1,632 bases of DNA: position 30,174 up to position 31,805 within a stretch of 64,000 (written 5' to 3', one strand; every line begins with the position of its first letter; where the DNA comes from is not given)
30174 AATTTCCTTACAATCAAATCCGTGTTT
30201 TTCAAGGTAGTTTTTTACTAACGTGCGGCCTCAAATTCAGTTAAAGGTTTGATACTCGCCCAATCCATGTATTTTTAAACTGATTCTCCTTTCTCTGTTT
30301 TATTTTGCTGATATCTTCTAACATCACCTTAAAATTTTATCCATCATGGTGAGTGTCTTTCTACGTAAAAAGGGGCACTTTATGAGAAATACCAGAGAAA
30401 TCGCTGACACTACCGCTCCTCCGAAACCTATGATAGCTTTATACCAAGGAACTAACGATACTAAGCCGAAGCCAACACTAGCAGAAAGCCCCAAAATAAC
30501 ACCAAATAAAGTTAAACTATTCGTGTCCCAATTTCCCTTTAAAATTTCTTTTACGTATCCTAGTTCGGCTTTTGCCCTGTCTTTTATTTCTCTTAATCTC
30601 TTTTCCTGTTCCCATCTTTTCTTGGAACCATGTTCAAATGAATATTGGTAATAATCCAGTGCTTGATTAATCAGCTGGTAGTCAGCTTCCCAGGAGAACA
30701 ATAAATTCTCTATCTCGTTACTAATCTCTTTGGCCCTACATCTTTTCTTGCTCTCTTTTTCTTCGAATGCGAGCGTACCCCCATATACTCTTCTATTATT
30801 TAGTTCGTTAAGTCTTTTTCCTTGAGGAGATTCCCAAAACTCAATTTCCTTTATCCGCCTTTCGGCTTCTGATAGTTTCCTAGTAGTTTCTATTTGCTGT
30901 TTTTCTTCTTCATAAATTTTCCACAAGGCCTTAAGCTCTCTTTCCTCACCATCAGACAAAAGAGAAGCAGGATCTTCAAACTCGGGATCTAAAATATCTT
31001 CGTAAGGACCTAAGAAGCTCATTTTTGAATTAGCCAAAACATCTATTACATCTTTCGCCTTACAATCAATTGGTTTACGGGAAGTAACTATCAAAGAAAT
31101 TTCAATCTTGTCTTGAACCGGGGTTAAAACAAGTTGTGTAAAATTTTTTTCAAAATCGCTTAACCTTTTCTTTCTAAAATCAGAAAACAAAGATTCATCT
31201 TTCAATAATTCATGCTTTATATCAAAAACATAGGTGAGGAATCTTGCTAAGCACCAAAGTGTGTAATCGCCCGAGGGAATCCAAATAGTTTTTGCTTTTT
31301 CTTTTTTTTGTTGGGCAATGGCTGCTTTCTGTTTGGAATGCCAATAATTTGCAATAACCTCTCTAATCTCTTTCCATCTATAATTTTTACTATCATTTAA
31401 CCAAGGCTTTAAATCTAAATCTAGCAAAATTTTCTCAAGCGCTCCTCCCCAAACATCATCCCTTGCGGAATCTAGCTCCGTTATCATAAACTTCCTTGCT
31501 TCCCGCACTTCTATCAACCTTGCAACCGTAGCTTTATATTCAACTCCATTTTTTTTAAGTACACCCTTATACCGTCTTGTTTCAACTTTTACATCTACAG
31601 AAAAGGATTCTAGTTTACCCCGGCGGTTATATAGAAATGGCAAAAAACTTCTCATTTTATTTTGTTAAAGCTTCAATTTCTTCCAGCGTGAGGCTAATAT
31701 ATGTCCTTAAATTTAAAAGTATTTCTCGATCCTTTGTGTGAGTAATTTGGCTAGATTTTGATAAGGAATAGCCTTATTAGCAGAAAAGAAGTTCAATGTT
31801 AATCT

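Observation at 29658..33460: Defence-like island: type II R-M pair followed by an unknown 443-aa protein with a C-terminal two-helix membrane anchor and a frameshifted PD-(D/E)xK nuclease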

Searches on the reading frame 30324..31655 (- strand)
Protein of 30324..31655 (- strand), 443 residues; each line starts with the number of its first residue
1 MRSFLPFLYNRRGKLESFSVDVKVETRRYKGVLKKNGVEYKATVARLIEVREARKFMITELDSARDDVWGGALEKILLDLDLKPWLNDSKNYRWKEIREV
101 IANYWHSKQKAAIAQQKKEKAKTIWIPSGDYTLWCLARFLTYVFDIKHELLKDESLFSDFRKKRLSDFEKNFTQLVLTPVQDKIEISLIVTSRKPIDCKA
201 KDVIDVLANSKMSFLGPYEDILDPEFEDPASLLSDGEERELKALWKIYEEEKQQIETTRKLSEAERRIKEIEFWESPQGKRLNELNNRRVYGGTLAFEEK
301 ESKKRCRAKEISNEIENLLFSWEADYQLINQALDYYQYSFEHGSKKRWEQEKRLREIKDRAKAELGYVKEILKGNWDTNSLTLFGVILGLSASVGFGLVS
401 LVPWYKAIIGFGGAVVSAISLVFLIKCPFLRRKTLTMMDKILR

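Call 4: search_protein_families(library=pfam, proteins=[window:30324-31655:-], max_evalue=0.1)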
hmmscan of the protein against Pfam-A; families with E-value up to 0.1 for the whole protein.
window:30324-31655:- (443 aa): 0 families

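Call 5: search_protein_families(library=padloc, proteins=[window:30324-31655:-], max_evalue=0.1)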
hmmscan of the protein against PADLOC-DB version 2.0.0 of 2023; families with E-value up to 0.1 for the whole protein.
window:30324-31655:- (443 aa): 0 families

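Call 6: search_protein_families(library=ncbifam, proteins=[window:30324-31655:-], max_evalue=0.1)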
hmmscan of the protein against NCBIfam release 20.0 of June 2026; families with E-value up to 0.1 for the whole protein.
window:30324-31655:- (443 aa): 1 family
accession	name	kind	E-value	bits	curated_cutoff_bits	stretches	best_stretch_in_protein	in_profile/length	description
NF041677.1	trans_regClgR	equivalog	0.0033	17.5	170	1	346-383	16-53/113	transcriptional regulator ClgR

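Call 7: search_protein_families(library=phrogs, proteins=[window:30324-31655:-], max_evalue=0.1)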
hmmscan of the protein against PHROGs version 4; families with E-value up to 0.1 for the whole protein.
window:30324-31655:- (443 aa): 0 families

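Call 8: find_homologous_proteins(query=window:30324-31655:-, max_evalue=0.001)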
Query window:30324-31655:- (443 aa): 11 proteins with E <= 0.001 among 8000 candidates.
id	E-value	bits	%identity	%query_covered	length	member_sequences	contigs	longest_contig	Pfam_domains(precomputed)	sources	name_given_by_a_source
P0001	2.7e-292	987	100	100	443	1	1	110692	-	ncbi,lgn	ncbi:MAG: hypothetical protein ACOZBZ_00265 [Patescibacteria group bacterium]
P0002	3.0e-197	674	69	100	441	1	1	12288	-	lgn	-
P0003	3.7e-128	446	48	99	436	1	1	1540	-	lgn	-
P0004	9.9e-128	445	47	100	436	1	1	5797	-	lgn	-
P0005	1.1e-124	435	47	99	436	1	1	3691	-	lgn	-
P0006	1.4e-121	425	46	99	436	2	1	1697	-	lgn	-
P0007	3.1e-121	423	46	100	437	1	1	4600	-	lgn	-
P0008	4.2e-118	413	47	100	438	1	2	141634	-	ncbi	-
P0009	9.8e-117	409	44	99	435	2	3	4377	-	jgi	-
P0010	2.5e-98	348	42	100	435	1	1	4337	-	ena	-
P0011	3.4e-94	334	41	100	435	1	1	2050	-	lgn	-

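Call 10: find_encoding_contigs(protein=P0008, flank=8000, max_places=3)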
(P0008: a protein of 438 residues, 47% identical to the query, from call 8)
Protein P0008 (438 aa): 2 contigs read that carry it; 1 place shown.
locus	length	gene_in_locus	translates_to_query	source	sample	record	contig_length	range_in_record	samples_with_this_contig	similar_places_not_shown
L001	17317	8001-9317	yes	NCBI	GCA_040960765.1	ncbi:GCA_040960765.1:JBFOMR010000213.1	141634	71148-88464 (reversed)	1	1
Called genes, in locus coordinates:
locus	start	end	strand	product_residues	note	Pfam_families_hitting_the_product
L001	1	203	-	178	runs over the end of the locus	-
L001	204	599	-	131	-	PF22091:DUF6941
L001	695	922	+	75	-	-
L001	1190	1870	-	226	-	PF00565:SNase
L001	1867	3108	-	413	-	PF02788:RuBisCO_large_N, PF00016:RuBisCO_large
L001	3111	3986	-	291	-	PF01008:IF-2B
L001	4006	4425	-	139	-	PF00892:EamA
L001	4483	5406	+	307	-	-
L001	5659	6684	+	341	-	-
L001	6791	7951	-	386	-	PF13289:SIR2_2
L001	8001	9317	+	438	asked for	-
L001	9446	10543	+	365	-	PF01926:MMR_HSR1, PF02421:FeoB_N (weak), PF06071:YchF-GTPase_C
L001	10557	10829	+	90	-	PF01250:Ribosomal_S6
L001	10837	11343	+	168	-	PF00436:SSB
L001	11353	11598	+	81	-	PF01084:Ribosomal_S18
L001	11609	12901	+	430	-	PF00595:PDZ, PF13180:PDZ_2, PF17820:PDZ_6, PF03572:Peptidase_S41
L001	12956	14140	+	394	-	PF00089:Trypsin, PF13365:Trypsin_2, PF00595:PDZ, PF13180:PDZ_2, PF17820:PDZ_6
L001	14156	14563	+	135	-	-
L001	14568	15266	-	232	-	PF03462:PCRF, PF00472:RF-1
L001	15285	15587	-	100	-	PF01197:Ribosomal_L31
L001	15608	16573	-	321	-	PF00892:EamA, PF03151:TPT (faint), PF00892:EamA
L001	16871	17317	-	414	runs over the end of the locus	PF00152:tRNA-synt_2 (faint), PF13393:tRNA-synt_His, PF00587:tRNA-synt_2b, PF03129:HGTP_anticodon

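Call 11: find_encoding_contigs(protein=P0002, flank=8000, max_places=3)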
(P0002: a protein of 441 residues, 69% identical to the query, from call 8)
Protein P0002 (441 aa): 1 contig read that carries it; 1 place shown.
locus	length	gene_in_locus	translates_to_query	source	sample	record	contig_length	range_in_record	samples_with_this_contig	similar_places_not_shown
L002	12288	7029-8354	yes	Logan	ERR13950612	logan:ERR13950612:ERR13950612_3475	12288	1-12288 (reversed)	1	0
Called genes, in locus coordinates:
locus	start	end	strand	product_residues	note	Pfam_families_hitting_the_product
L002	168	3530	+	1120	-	PF13091:PLDc_2 (weak), PF00270:DEAD (faint), PF04851:ResIII, PF00176:SNF2-rel_dom, PF00271:Helicase_C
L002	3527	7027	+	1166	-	PF02384:N6_Mtase (faint), PF20473:MmeI_Mtase (weak), PF07669:Eco57I, PF12950:TaqI_C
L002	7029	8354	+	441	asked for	-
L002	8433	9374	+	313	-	-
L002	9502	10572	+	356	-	-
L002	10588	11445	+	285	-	PF07505:DUF5131 (faint), PF04055:Radical_SAM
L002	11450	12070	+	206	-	-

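Call 12: find_encoding_contigs(protein=P0004, flank=8000, max_places=3)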
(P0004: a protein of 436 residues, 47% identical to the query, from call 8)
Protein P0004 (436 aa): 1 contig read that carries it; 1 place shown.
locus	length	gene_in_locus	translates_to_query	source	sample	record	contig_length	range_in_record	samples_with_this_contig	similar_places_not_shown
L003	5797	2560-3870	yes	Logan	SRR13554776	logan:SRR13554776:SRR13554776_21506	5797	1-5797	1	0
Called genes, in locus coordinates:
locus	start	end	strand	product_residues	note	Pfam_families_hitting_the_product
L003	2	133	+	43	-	?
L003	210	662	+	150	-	-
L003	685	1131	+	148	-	-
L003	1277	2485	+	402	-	PF18928:DUF5677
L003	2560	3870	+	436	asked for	-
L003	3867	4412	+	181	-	-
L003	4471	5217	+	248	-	-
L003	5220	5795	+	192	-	?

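Call 13: find_encoding_contigs(protein=P0007, flank=8000, max_places=3)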
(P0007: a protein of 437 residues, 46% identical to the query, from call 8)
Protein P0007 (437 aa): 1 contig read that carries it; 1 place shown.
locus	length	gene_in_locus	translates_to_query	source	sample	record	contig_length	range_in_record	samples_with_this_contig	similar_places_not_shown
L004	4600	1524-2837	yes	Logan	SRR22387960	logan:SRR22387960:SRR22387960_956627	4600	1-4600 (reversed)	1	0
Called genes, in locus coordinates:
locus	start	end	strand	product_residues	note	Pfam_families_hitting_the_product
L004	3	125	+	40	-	?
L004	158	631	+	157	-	PF00932:LTD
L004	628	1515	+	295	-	-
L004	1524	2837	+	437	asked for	-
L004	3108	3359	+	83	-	PF14578:GTP_EFTU_D4 (weak), PF03144:GTP_EFTU_D2 (weak)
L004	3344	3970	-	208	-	PF13419:HAD_2 (weak)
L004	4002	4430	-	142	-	PF00293:NUDIX, PF14815:NUDIX_4 (weak)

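Call 14: find_encoding_contigs(protein=P0009, flank=8000, max_places=3)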
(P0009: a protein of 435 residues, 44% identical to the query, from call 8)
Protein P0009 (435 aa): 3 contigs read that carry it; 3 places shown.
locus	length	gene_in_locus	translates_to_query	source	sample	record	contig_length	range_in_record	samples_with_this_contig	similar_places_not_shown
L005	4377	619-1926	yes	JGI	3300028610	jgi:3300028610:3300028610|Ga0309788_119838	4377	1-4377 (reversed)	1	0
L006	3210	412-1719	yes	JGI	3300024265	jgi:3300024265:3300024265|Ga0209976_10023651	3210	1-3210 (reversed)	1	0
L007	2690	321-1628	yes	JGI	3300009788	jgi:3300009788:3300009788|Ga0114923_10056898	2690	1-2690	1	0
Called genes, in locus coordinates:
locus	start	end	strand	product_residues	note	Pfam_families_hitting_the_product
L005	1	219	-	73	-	?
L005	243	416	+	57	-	-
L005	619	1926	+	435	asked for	-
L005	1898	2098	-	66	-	-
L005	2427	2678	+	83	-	-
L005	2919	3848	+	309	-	PF18899:DUF5655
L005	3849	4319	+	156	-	-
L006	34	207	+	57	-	-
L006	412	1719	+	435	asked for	-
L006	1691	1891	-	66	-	-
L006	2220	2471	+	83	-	-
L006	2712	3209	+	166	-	?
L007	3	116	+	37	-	?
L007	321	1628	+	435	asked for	-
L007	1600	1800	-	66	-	-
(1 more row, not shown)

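Call 15: find_encoding_contigs(protein=P0010, flank=8000, max_places=3)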
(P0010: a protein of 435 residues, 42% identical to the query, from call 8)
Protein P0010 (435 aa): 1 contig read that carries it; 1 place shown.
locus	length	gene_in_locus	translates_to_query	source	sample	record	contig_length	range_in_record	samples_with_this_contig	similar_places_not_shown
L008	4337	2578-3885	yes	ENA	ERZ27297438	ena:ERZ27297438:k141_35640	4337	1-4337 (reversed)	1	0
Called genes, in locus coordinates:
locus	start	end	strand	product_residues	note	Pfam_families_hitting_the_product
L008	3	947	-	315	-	?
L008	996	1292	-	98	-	-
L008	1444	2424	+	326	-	-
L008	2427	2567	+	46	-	-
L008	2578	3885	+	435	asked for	-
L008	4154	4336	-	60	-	?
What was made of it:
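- Some contexts are housekeeping or unknown (L001 downstream YchF/S6/SSB, L004, L008; calls 10, 13, 15).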

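Call 25: search_protein_representatives(protein=window:30324-31655:-)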
Query: 443 residues. Proteins with E-value up to 0.001 (for the whole library): 20; up to 1e-10: 18; up to 1e-30: 14. The best 20 are listed.
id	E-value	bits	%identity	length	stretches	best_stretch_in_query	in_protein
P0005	3.5e-125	434.8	48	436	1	1-438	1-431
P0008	1.3e-118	413.1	48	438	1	1-443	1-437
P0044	3.1e-103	362.5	40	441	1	4-442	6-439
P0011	1.1e-94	334.3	42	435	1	1-443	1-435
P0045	6.7e-71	255.9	34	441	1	1-437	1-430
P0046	4.1e-69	250.1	41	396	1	14-381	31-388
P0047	2.4e-61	224.5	33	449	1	1-433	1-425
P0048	5.5e-56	206.8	32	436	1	10-437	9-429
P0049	1.8e-55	205.1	35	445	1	47-441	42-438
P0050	1.1e-54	202.5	33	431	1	5-434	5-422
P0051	9.6e-54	199.4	47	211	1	233-443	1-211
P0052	2.6e-52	194.7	32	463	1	33-431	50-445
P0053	4.5e-52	193.9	33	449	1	4-442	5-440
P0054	1.7e-43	165.6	34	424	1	11-425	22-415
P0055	1.3e-23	100.2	27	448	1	12-441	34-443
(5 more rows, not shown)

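Call 35: predict_structure(alignment_id=A1)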
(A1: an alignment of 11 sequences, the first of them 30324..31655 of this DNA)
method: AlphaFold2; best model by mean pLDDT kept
length: 443 residues; sequences in the alignment: 11
mean_pLDDT: 73.1   pTM: 0.61
mean pLDDT of the five models: 73.1, 72.4, 72.3, 71.4, 70.5
residues with pLDDT >= 90: 34; 70-90: 245; 50-70: 121; < 50: 43
segments of 3 or more residues with pLDDT < 50: 1-6, 31-35, 212-218, 372-385, 439-443
pLDDT, mean of each block of 10 residues (from residue 1): 44 83 77 54 86 86 64 73 87 89 84 86 70 80 88 80 68 81 84 89 83 46 66 73 88 81 72 84 74 69 83 78 83 92 86 75 61 45 50 52 52 62 63 55 44
secondary structure, 60 per line:
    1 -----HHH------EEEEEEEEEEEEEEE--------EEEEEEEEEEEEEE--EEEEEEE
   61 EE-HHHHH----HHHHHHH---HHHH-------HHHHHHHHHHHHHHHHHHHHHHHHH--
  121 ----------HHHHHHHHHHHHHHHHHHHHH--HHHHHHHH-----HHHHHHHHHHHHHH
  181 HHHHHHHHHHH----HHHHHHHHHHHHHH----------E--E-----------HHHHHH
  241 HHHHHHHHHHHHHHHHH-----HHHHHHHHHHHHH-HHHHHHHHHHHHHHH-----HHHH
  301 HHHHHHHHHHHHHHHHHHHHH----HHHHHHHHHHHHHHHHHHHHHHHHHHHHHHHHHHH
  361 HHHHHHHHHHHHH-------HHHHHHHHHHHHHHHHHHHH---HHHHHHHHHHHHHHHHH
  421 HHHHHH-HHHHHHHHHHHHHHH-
elements in order: E15-29 E38-51 E54-62 H64-68 H73-79 H83-86 H94-118 H131-151 H154-161 H167-191 H196-209 H235-257 H263-275 H277-291 H297-321 H326-373 H381-400 H404-426 H428-442

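Call 41: search_protein_families(library=padloc, proteins=[L001:6791-7951:-, L001:5659-6684:+, L001:4483-5406:+, L002:168-3530:+, L002:3527-7027:+, L002:8433-9374:+, L002:9502-10572:+, L003:1277-2485:+, L003:3867-4412:+, L003:4471-5217:+], max_evalue=0.01)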
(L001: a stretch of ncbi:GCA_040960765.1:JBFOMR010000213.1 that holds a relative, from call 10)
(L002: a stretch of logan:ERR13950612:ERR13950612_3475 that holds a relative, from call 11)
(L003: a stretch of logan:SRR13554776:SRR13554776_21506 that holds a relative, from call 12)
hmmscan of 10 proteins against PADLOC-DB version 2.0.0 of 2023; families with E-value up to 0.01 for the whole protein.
L001:6791-7951:- (386 aa): 21 families
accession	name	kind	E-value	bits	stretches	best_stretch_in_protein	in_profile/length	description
PDLC02414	Aga_SIR2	-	3.5e-19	67.3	2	77-234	32-177/313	-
PDLC04093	SIR2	-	3e-18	64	1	136-337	115-301/395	-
PDLC02408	Aga_SIR2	-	2.8e-17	60.8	1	3-341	6-288/343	Class II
PDLC04084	SIR2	-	3.4e-17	60.8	2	221-332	242-335/414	-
PDLC04088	SIR2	-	5.1e-17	60.1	1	150-339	142-324/390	-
PDLC04087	SIR2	-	1.3e-13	48.5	1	156-328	113-274/343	-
PDLC04092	SIR2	-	2e-12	45.1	1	150-235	93-179/318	-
PDLC04081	SIR2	-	2.3e-11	41.5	1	135-356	94-314/345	-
PDLC04085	SIR2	-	5.7e-11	39.9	1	46-372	70-407/463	-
PDLC04094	SIR2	-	1e-09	36.1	1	142-234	119-213/399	-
PDLC04096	SIR2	-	1.5e-07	29.2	1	166-233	13-86/230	-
PDLC04082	SIR2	-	1.6e-07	28.6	0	266-322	213-269/345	-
PDLC04078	SIR2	-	4.1e-07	28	1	218-334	12-109/171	-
PDLC04080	SIR2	-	4.8e-07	27.2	1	176-320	126-282/347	-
PDLC04074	SIR2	-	5.7e-07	27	1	160-323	128-284/357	-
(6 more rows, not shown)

L001:5659-6684:+ (341 aa): 1 family
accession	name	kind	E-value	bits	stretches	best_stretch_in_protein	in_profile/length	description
PDLC01963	CARF9--CARF_HEPN_TM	-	0.00072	16.8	1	181-295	258-325/342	-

L001:4483-5406:+ (307 aa): 0 families

L002:168-3530:+ (1120 aa): 36 families (the best 25 are shown)
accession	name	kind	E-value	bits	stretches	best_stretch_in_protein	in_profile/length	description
PDLC02621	DrmD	-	2.6e-39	133.2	2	579-929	389-723/1040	DrmD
PDLC02500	BrxHI|BrxHII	-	4.8e-35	119.3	2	655-966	403-703/933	BrxHI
PDLC02623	DrmD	-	2.6e-32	109.6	3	685-877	486-665/1040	DrmD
PDLC01075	C3a139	-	6.4e-31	105.5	1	6-882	5-776/948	HKD+Snf2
PDLC00659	HmaA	-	9.1e-31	104.5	2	583-836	366-614/1176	SNF2 helicase / DEAD-box helicase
PDLC02572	DrmA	-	1.7e-28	97.1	2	586-855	393-643/1043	DrmA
PDLC02619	DrmD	-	2.5e-26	90.1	3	665-850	354-549/872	DrmD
PDLC02620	DrmD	-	3.3e-23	79.6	2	729-876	482-617/1060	DrmD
PDLC02632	DrmD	-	4.1e-23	79.7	2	704-851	497-640/662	DrmD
PDLC02504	BrxHI|BrxHII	-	3e-22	76.4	2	727-881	480-626/971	BrxHII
PDLC02633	DrmD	-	9.4e-20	68.2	2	730-835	525-631/839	DrmD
PDLC02843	DpdE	-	2.5e-19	66.7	2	277-406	179-311/1091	DpdE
PDLC02840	DpdE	-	1.7e-18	64.4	2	708-834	540-656/1091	DpdE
PDLC02193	PLD_Helicase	-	2.2e-18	63.8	1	709-843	667-810/905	-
PDLC02625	DrmD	-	5.9e-17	59.5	1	722-856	258-391/792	DrmD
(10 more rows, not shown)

L002:3527-7027:+ (1166 aa): 51 families (the best 25 are shown)
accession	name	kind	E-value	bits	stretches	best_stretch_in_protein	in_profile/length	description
PDLC03612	REase_MTase_IIG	-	8.8e-61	204.3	2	298-1005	340-1051/1247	Type IIG restriction enzyme-methyltransferase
PDLC03601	REase_MTase_IIG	-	6.3e-56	187.8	3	368-507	333-484/1110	Type IIG restriction enzyme-methyltransferase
PDLC03596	REase_MTase_IIG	-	2e-52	176.4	4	746-1000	691-943/1148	Type IIG restriction enzyme-methyltransferase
PDLC03348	MTase_II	-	1.3e-35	121.1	1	763-1157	343-704/727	Type II methyltransferase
PDLC02643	DrmMI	-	4e-29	99.1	1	412-833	547-934/1347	DrmMI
PDLC03604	REase_MTase_IIG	-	9e-28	94.8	2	738-863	508-630/1011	Type IIG restriction enzyme-methyltransferase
PDLC02521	PglX|PglXI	-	4.1e-26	89.3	2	755-922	472-636/1174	PglX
PDLC03347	MTase_II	-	3.9e-24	83.2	1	764-1162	90-478/488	Type II methyltransferase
PDLC02638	DrmMI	-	7.6e-24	81.9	1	413-829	547-932/935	DrmMI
PDLC02525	PglX|PglXI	-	2.1e-22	77.5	2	765-866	454-547/607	PglX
PDLC03629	REase_MTase_IIG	-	9.4e-22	74.7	2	751-853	556-660/1182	Type IIG restriction enzyme-methyltransferase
PDLC03600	REase_MTase_IIG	-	8.2e-21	71.7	2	767-930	497-658/1205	Type IIG restriction enzyme-methyltransferase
PDLC03609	REase_MTase_IIG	-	3e-20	69.7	2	750-1006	542-796/1066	Type IIG restriction enzyme-methyltransferase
PDLC03628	REase_MTase_IIG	-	7.6e-18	62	1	480-845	491-818/1100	Type IIG restriction enzyme-methyltransferase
PDLC03338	MTase_II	-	1.4e-17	61.7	1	764-857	243-326/604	Type II methyltransferase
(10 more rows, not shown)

L002:8433-9374:+ (313 aa): 0 families

L002:9502-10572:+ (356 aa): 5 families
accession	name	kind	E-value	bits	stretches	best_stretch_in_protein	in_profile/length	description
PDLC04567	PDC-M30A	-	9.3e-27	92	2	110-301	129-326/381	-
PDLC04566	PDC-M30A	-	4.8e-21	73.2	1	10-254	9-260/372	-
PDLC04568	PDC-M30A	-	1.1e-16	59.1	1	7-184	7-192/368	-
PDLC04636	PDC-M41A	-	4.2e-09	34.5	1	15-153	10-151/281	-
PDLC04635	PDC-M41A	-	1e-06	26.9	1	15-194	12-213/298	-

L003:1277-2485:+ (402 aa): 1 family
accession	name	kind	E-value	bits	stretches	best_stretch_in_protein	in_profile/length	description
PDLC01341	Csx1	-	0.0057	14.1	0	109-197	42-112/354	CAS-III; associated_signaling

L003:3867-4412:+ (181 aa): 0 families

L003:4471-5217:+ (248 aa): 0 families
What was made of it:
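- SIR2 lies divergently in L001 (calls 10, 41). PDC-M30A lies downstream in L002 (call 41).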

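Call 42: fold_search(model_id=the predicted structure, library=pdb)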
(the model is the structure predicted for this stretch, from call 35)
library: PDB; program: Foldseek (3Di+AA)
matches with E <= 10: 428; with E <= 0.001: 0
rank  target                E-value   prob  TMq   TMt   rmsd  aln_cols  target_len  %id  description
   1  6h2x                  2.2e-01  0.12  0.10  0.11  53.4       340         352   16  MukB coiled-coil elbow from E. coli (released 2019-03-06)
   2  2efl                  3.8e-01  0.12  0.10  0.15  46.9       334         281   10  Crystal structure of the EFC domain of formin-binding protein 17 (released 2007-05-29)
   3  8tmd_E                5.1e-01  0.08  0.10  0.12  20.1       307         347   12  Cryo-EM structure of CorA in complex with conformation-specific synthetic antibody C18 and 100 uM MgCl2, State MG0.1-1 (released 2025-02-12)
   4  5oo6_A                5.9e-01  0.06  0.10  0.07  29.8       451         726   12  Complex of human nuclear cap-binding complex with ARS2 C-terminal peptide (released 2017-11-15)
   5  8tmn_E                6.2e-01  0.10  0.12  0.14  19.6       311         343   11  Cryo-EM structure of magnesium depleted CorA in complex with conformation-specific synthetic antibody C18, State MGD-1 (released 2025-02-12)
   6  7akz_A                6.8e-01  0.06  0.10  0.10  33.2       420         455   10  Deciphering the role of the channel constrictions in the opening mechanism of MexAB-OprM efflux pump from Pseudomonas  (released 2022-04-13)
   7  5xd8_B                7.8e-01  0.20  0.18  0.21  18.0       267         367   12  Crystal structure analysis of 3,6-anhydro-L-galactonate cycloisomerase (released 2017-09-27)
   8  6x06_A                7.8e-01  0.06  0.11  0.08  26.5       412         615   14  Nup120 (aa1-757) from S. cerevisiae bound by VHH-SAN11 (released 2020-12-09)
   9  5oo6_D                8.6e-01  0.05  0.10  0.07  29.9       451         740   14  Complex of human nuclear cap-binding complex with ARS2 C-terminal peptide (released 2017-11-15)
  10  2v0o_A                9.9e-01  0.10  0.12  0.18  41.8       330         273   10  FCHO2 F-BAR domain (released 2007-06-26)
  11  3d5k_A                1.0e+00  0.03  0.08  0.08  36.0       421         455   12  Crystal structure of the OprM channel in a non-symmetrical space group (released 2009-06-02)
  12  8qx8_A                1.0e+00  0.03  0.09  0.05  42.1       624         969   11  Endosomal membrane tethering complex CORVET (released 2024-07-03)
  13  2ygk_A                1.1e+00  0.10  0.09  0.11  16.9       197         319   11  Crystal structure of the NurA nuclease from Sulfolobus solfataricus (released 2011-12-14)
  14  4im0                  1.1e+00  0.10  0.12  0.09  22.9       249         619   12  Structure of Tank-Binding Kinase 1 (released 2013-03-06)
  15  9q6c_A                1.1e+00  0.16  0.08  0.12   7.6        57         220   14  Cryo-EM structure of octameric COMMD-like protein MBK5214510 from Flavobacteriaceae bacterium (released 2025-10-01)
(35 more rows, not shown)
